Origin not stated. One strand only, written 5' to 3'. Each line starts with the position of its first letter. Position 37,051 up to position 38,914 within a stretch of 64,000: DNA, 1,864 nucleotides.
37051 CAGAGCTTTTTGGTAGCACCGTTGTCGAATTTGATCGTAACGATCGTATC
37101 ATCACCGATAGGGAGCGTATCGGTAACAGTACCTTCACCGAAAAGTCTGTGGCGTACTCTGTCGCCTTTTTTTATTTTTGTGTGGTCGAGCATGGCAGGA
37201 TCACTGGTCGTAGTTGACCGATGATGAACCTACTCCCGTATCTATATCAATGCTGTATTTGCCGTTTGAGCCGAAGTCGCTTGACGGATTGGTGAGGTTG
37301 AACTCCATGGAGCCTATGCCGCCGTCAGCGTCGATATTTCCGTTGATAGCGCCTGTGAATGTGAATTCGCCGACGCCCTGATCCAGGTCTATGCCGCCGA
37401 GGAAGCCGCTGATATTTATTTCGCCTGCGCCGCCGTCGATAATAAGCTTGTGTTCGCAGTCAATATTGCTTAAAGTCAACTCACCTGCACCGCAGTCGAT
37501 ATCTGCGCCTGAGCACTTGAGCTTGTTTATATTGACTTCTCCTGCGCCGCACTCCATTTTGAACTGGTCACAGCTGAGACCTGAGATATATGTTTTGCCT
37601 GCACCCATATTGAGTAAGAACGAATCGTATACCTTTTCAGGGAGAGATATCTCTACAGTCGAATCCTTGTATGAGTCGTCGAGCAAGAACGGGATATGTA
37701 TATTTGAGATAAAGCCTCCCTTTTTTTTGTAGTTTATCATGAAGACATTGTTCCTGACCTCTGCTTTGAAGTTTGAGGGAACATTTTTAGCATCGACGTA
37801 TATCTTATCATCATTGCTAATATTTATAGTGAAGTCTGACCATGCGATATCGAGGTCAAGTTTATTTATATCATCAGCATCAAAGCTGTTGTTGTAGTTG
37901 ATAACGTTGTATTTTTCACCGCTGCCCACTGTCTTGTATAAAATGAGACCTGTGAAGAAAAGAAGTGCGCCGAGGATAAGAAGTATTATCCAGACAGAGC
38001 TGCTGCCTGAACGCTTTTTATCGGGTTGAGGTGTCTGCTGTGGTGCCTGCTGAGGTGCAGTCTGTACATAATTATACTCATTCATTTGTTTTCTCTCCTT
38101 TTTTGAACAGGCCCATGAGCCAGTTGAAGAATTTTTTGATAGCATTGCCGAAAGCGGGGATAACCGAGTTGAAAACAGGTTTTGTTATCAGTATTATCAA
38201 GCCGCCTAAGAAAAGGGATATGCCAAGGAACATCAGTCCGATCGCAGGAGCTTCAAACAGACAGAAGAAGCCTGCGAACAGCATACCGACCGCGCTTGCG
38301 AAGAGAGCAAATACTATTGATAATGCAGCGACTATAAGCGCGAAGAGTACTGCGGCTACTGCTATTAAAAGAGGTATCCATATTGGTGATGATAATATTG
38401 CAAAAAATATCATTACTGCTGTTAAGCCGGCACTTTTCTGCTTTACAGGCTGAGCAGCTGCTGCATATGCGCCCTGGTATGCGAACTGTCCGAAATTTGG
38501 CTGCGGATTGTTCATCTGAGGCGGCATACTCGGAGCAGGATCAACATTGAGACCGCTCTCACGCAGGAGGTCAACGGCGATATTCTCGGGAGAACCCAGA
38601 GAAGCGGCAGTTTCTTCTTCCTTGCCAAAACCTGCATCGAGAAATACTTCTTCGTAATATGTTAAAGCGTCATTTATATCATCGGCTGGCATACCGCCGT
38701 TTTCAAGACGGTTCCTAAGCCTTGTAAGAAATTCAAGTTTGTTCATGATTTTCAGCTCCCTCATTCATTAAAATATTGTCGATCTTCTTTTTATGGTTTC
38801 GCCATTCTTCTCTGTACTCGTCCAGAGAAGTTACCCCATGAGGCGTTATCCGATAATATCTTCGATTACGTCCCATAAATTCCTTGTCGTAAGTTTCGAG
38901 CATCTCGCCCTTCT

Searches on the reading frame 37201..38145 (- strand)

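Call 70: search_protein_families(library=pfam, proteins=[window:37201-38145:-], max_evalue=0.001)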
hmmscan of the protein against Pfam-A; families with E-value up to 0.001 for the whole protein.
window:37201-38145:- (314 aa): 1 family
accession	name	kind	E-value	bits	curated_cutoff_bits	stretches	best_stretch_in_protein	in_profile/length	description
PF13349.12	DUF4097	-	1.9e-12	47.6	22.9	1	93-284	1-191/247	Toastrack DUF4097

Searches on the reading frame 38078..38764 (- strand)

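Call 70: search_protein_families(library=pfam, proteins=[window:38078-38764:-], max_evalue=0.001)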
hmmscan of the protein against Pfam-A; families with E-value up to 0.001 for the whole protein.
window:38078-38764:- (228 aa): 1 family
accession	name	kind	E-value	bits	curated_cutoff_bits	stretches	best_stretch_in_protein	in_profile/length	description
PF22564.2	HAAS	-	3.4e-10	40.6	27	1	11-63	1-53/55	HAAS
